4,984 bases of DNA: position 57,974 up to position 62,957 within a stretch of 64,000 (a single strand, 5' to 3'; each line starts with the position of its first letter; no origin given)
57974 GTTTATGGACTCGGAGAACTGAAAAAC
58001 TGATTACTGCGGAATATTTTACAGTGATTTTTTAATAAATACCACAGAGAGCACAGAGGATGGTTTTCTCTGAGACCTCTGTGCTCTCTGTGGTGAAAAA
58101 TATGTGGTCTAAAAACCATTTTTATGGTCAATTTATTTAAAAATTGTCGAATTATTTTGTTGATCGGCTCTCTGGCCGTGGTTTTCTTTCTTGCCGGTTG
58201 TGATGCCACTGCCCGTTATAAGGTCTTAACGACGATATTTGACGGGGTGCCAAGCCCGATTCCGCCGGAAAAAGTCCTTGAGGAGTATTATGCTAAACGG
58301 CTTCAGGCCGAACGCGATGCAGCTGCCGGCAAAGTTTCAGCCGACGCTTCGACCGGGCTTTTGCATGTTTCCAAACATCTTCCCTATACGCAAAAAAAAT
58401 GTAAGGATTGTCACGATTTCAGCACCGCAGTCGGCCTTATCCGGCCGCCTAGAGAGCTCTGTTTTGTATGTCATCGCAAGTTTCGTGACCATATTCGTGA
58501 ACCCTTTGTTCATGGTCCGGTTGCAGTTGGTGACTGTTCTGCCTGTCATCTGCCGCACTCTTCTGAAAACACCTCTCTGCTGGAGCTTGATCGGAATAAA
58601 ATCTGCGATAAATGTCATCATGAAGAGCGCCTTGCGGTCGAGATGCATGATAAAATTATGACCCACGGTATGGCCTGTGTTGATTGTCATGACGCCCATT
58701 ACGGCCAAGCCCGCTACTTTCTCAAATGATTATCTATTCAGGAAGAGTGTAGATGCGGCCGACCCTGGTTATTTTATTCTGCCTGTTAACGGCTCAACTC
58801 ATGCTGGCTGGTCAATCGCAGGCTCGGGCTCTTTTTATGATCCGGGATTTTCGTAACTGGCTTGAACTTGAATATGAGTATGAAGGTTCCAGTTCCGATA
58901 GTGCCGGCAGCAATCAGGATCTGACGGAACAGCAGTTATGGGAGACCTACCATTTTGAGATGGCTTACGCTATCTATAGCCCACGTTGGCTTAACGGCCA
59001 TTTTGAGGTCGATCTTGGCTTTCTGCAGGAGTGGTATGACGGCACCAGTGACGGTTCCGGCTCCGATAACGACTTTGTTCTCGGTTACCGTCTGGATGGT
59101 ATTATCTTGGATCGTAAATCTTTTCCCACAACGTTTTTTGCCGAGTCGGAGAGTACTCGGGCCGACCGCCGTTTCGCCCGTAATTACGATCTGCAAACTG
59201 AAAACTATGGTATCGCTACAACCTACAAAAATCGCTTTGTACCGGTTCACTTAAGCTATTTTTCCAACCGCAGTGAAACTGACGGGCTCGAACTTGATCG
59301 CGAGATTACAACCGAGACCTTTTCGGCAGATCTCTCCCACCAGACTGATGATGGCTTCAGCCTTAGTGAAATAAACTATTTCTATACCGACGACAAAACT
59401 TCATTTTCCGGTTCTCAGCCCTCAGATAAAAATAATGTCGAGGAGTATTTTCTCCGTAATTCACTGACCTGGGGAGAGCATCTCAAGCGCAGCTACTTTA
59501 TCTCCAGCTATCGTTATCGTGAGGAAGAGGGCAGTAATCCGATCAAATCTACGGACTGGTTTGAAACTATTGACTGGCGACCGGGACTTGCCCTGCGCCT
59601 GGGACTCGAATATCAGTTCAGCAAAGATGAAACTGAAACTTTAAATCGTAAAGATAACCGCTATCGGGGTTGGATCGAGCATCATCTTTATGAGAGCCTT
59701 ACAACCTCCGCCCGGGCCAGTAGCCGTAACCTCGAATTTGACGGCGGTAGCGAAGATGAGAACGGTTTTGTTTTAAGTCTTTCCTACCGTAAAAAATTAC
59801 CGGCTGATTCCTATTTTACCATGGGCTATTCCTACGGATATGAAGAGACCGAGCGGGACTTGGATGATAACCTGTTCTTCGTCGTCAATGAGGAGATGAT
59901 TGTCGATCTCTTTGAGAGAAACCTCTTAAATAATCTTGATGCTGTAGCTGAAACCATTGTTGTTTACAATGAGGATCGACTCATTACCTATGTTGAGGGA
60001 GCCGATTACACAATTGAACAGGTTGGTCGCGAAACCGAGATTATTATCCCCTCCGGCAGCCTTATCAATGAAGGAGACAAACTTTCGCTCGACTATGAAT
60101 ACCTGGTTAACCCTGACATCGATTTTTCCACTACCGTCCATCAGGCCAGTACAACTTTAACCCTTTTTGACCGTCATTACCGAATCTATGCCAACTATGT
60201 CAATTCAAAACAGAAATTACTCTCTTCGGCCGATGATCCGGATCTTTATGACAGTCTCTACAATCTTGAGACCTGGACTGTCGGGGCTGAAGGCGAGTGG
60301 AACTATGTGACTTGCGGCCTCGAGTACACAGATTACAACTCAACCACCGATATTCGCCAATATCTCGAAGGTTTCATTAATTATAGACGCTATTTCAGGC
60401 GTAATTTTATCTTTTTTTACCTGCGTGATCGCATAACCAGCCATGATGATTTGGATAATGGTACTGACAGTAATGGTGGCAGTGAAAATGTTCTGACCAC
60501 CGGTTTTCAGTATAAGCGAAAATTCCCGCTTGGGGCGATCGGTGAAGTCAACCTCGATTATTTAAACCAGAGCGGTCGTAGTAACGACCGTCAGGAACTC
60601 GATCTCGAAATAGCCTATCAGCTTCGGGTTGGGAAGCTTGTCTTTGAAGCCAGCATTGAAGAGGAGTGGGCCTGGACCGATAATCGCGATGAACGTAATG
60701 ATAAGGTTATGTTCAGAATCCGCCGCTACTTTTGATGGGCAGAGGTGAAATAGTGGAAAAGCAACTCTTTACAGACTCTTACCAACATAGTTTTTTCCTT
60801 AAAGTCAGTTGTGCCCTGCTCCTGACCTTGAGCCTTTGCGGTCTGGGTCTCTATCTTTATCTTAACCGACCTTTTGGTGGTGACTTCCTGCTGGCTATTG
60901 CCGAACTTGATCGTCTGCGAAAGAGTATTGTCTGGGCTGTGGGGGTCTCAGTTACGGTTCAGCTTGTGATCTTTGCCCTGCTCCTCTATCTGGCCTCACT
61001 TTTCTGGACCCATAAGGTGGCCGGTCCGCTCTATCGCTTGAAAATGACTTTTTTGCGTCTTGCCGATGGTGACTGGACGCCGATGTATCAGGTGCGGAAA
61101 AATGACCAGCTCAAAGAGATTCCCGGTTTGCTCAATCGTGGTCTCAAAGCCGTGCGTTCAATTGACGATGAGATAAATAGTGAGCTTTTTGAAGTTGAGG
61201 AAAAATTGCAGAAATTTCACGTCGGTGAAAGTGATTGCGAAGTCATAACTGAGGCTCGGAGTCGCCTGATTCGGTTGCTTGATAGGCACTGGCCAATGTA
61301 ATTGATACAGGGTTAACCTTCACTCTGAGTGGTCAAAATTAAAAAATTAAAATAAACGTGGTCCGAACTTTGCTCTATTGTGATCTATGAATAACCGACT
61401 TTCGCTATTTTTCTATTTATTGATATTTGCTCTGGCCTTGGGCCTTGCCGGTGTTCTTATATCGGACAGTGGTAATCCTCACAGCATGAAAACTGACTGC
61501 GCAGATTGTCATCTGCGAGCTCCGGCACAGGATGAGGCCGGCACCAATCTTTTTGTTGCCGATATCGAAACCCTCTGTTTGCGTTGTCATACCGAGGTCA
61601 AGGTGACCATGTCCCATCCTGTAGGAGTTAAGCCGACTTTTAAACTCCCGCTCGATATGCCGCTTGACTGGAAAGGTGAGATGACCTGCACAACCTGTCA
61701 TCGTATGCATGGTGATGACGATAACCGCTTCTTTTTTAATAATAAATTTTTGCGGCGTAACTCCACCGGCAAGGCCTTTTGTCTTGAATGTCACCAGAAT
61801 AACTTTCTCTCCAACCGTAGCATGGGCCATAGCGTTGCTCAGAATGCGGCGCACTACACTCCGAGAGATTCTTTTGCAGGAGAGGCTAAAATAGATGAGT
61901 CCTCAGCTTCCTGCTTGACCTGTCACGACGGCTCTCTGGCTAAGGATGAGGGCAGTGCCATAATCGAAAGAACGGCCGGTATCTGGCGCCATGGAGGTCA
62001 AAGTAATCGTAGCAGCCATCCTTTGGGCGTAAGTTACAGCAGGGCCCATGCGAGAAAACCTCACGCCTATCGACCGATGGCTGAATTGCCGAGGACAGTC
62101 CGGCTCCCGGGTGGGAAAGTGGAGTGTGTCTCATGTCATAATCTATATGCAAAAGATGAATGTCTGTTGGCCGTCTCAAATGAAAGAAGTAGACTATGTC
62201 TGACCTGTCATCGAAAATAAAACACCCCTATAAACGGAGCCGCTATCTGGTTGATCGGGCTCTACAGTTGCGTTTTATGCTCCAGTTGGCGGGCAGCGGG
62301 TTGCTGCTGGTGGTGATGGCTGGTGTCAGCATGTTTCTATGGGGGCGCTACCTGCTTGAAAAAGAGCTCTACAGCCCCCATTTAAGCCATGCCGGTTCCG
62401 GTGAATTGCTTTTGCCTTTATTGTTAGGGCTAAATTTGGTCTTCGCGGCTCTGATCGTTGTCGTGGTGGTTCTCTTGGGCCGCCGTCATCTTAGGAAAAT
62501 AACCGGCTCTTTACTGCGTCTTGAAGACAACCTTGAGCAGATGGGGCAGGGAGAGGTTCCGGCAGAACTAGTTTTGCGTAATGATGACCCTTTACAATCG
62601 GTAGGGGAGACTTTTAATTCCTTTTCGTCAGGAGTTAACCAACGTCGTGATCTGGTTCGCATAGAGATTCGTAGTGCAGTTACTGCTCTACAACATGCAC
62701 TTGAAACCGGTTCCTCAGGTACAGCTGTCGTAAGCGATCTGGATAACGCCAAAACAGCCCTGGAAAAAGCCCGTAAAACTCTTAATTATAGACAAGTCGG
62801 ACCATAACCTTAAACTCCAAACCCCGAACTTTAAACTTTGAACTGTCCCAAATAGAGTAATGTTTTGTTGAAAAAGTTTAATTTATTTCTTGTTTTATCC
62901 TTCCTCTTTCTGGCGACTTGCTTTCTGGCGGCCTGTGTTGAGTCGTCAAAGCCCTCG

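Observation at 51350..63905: Sigma-54-controlled gene cluster of five multiheme cytochromes, two NHL-propeller lipoproteins, two HAMP-only membrane proteins and a 660-aa putative OM beta-barrel: candidate novel extracellular electron-transfer conduit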

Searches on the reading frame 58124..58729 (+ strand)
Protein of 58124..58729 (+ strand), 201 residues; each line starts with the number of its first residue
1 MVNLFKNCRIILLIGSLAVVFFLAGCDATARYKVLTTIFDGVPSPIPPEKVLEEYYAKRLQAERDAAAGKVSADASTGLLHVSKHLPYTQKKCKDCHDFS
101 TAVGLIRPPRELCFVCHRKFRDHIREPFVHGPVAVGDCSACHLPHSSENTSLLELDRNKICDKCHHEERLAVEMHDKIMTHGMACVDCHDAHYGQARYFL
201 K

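Call 4: search_protein_families(library=pfam, proteins=[window:58124-58729:+], max_evalue=0.01)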
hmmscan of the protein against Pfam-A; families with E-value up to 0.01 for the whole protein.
window:58124-58729:+ (201 aa): 3 families
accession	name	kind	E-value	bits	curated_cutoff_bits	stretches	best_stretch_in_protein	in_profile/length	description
PF09699.15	Paired_CXXCH_1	-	4.6e-20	71.5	20.6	2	130-169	1-40/41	Doubled CXXCH motif (Paired_CXXCH_1)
PF14537.11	Cytochrom_c3_2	-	9.8e-06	26.4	25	1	90-166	6-79/79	Cytochrome c3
PF14522.11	Cytochrome_C7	-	0.00029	21.1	24.8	0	157-193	12-52/67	Cytochrome c7 and related cytochrome c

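Call 5: search_protein_families(library=ncbifam, proteins=[window:58124-58729:+], max_evalue=0.1)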
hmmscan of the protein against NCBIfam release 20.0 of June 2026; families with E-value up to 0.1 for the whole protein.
window:58124-58729:+ (201 aa): 5 families
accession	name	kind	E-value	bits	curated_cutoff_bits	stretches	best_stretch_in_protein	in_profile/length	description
TIGR01905.1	paired_CXXCH_1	subfamily_domain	3.1e-19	68.6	25.2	3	130-168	1-39/41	doubled CXXCH domain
TIGR03508.1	decahem_SO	subfamily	3.2e-12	46.5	192.2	1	84-194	136-253/258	DmsE family decaheme c-type cytochrome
NF041028.1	decahem_GSU2203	exception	1e-10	41.4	325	2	70-154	106-194/317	GSU2203 family decaheme c-type cytochrome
TIGR03153.1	cytochr_NrfH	equivalog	0.0014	18.7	134.2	0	48-120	61-136/138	cytochrome c nitrite reductase small subunit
NF045722.1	c3_cytochr_TmcA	equivalog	0.029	14.2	114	0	161-195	60-93/125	acidic tetraheme cytochrome c3 TmcA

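Call 28: search_solved_structures(query=window:58124-58729:+, max_evalue=1)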
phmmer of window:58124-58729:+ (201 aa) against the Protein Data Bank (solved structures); distinct sequences matched with E-value up to 1: 21.
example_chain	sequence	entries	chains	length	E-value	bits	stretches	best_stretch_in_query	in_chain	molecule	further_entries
6r2q_A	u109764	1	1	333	7.6e-08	35.4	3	85-194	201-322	Cystathionine beta-synthase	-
28pb_A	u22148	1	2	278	3.4e-05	26.8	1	92-198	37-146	Cytochrome c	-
3ouq_A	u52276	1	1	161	0.032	17.1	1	128-168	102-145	Cytochrome c family protein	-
2j7a_C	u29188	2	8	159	0.043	16.6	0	92-167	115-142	CYTOCHROME C QUINOL DEHYDROGENASE NRFH | NAPC/NIRT CYTOCHROME C FAMILY PROTEIN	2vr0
3h33_A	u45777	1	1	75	0.081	15.7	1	160-191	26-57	Cytochrome c7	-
2ozy_A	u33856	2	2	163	0.082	15.7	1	87-170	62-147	Cytochrome c-type protein nrfB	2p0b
3sel_X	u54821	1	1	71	0.11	15.3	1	160-192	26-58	CYTOCHROME C7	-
4haj_A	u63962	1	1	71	0.16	14.8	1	160-191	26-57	PpcA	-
1os6_A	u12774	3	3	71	0.17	14.7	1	161-191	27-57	PpcA | Cytochrome c3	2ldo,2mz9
2n91_A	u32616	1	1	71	0.17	14.7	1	161-191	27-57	Cytochrome C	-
4hb8_A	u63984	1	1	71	0.17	14.7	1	160-191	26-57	PpcA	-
3sj0_X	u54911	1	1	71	0.18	14.6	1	160-191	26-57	CYTOCHROME C7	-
2lzz_A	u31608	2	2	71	0.19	14.6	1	160-191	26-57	Cytochrome c, 3 heme-binding sites | PpcA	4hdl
4hb6_A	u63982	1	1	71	0.19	14.5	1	160-191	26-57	PpcA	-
4hc3_A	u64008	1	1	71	0.21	14.4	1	160-191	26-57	PpcA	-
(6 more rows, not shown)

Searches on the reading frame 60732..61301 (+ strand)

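Call 4: search_protein_families(library=pfam, proteins=[window:60732-61301:+], max_evalue=0.01)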
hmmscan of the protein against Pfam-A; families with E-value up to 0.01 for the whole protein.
window:60732-61301:+ (189 aa): 0 families

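Call 5: search_protein_families(library=ncbifam, proteins=[window:60732-61301:+], max_evalue=0.1)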
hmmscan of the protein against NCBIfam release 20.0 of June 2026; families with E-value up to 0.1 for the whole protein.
window:60732-61301:+ (189 aa): 2 families
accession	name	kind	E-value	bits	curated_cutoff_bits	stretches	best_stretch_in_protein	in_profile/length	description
NF038263.1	prot_phos_SiaA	equivalog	0.0059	15.2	700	1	73-160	311-398/658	biofilm regulation protein phosphatase SiaA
NF047761.1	LBF_4227_fam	equivalog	0.047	14.2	75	1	14-55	32-74/96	LBF_4227 family protein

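Call 80: search_protein_families(library=pfam, proteins=[window:60732-61301:+], max_evalue=5)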
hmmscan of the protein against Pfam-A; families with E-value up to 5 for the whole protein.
window:60732-61301:+ (189 aa): 3 families
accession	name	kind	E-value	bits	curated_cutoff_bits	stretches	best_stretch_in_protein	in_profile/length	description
PF12998.12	ING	-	0.12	13.4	23.9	1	125-166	7-48/102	Inhibitor of growth proteins N-terminal histone-binding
PF18286.6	T3SS_ExsE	-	0.18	12.2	27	1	105-120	28-43/46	Type III secretion system ExsE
PF11770.13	GAPT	-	0.86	9.8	21.1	1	18-47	7-36/156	GRB2-binding adapter (GAPT)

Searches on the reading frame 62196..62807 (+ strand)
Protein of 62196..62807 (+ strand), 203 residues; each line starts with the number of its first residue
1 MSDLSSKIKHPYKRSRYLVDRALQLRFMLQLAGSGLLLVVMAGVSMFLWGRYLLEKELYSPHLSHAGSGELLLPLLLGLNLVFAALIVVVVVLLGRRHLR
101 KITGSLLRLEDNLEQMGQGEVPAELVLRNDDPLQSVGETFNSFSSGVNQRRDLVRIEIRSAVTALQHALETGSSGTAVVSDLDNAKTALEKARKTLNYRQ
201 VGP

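Call 4: search_protein_families(library=pfam, proteins=[window:62196-62807:+], max_evalue=0.01)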
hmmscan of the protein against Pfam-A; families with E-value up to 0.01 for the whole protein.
window:62196-62807:+ (203 aa): 2 families
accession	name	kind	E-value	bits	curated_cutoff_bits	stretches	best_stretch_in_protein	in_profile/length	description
PF20990.2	DUF2207_C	-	0.0026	17.9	33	1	2-104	112-194/247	Predicted membrane protein (DUF2207) C-terminal domain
PF04039.18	MnhB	-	0.0087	16.7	22.5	0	26-92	60-122/127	Domain related to MnhB subunit of Na+/H+ antiporter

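Call 5: search_protein_families(library=ncbifam, proteins=[window:62196-62807:+], max_evalue=0.1)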
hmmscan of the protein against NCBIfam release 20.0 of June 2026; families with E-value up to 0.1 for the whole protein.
window:62196-62807:+ (203 aa): 5 families
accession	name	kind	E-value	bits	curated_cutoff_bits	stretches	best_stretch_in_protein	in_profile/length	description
NF007004.0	PRK09467.1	equivalog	0.00012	21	415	1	83-150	161-228/440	two-component system sensor histidine kinase EnvZ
NF058645.1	MCPCtpMPsAe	equivalog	0.0052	15.6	900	1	79-155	206-281/558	methyl-accepting chemotaxis protein CtpM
TIGR00943.1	2a6301s02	subfamily_domain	0.029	15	139.75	0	21-80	37-95/107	cation/proton antiporter, MnhB/MrpB subunit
NF009223.0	PRK12573.1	subfamily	0.053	13.6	152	1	19-90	60-130/140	Na(+)/H(+) antiporter subunit B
NF038263.1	prot_phos_SiaA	equivalog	0.09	11.3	700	0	71-168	307-400/658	biofilm regulation protein phosphatase SiaA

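Call 80: search_protein_families(library=pfam, proteins=[window:62196-62807:+], max_evalue=5)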
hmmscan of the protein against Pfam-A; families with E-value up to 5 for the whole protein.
window:62196-62807:+ (203 aa): 8 families
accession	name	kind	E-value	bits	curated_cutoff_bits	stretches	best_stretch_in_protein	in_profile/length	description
PF20990.2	DUF2207_C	-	0.0026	17.9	33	1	2-104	112-194/247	Predicted membrane protein (DUF2207) C-terminal domain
PF04039.18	MnhB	-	0.0087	16.7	22.5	1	26-92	60-122/127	Domain related to MnhB subunit of Na+/H+ antiporter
PF07213.16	DAP10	-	0.032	14.6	22.9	1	64-100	24-63/79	DAP10 membrane protein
PF00672.30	HAMP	-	0.049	14.4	25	1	100-145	4-49/53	HAMP domain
PF07554.19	FIVAR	-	0.079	14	29.2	1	160-197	34-71/71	FIVAR domain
PF12352.13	V-SNARE_C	-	0.099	13.4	27.1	1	166-197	15-46/66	Snare region anchored in the vesicle membrane C-terminus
PF12794.12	MscS_TM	-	0.12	11.7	28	1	32-95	155-217/339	Mechanosensitive ion channel inner membrane domain 1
PF13120.11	DUF3974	-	0.17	12.4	25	1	75-122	9-56/126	Domain of unknown function (DUF3974)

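Call 86: find_homologous_proteins(query=A2, max_evalue=0.001)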
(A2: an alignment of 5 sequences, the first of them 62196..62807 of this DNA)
Query A2 (5 sequences) (203 aa, profile of the alignment): 30 proteins with E <= 0.001 among 8000 candidates.
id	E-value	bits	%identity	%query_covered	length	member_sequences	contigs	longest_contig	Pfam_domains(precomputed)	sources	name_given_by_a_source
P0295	7.1e-98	344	68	100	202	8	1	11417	-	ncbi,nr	ncbi:MAG: hypothetical protein DRH03_00880 [Deltaproteobacteria bacterium]|nr:MAG: hypothetical prot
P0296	1.1e-96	340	100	100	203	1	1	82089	-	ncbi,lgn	-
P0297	1.8e-95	336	65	98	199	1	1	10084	-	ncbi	-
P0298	1.2e-90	321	69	98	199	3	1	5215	-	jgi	-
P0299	1.2e-90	321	67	98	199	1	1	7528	-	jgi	jgi:hypothetical protein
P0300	4.5e-89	315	69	99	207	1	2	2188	-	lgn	-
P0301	2.2e-88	313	68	99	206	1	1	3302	-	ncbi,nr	ncbi:MAG: hypothetical protein U9Q39_03335 [Pseudomonadota bacterium]|nr:hypothetical protein [Pseud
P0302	4.9e-88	312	40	95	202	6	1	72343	-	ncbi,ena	-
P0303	1.0e-87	311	38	94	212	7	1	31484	PF00672.31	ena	-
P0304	2.7e-87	310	68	98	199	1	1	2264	-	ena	-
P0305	1.2e-85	304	39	97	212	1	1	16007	PF00672.31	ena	-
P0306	2.0e-85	304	66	98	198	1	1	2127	-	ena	-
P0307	1.2e-83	298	38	97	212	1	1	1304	PF00672.31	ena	-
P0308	5.2e-80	286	60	99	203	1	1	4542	-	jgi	-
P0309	5.3e-78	279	70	91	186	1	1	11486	-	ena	-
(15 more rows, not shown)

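Call 87: find_encoding_contigs(protein=P0296, flank=10000, max_places=2)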
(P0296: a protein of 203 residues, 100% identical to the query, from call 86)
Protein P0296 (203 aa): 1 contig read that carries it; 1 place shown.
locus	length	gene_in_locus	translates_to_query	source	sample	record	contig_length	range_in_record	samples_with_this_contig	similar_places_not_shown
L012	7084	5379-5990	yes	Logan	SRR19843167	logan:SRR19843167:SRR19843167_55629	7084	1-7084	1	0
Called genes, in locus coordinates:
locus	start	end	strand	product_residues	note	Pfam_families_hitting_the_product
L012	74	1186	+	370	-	PF08450:SGL (faint), PF25021:TEN_NHL (faint), PF06739:SBBP (faint), PF17170:DUF5128 (faint), PF01436:NHL (weak)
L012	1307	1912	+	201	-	PF14537:Cytochrom_c3_2 (faint), PF09699:Paired_CXXCH_1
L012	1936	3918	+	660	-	-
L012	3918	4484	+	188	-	-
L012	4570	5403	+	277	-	PF14522:Cytochrome_C7 (faint), PF14537:Cytochrom_c3_2 (weak), PF22678:Cytochrom_c_NrfB-like (faint), PF09699:Paired_CXXCH_1 (weak)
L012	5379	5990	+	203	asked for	-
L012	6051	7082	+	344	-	?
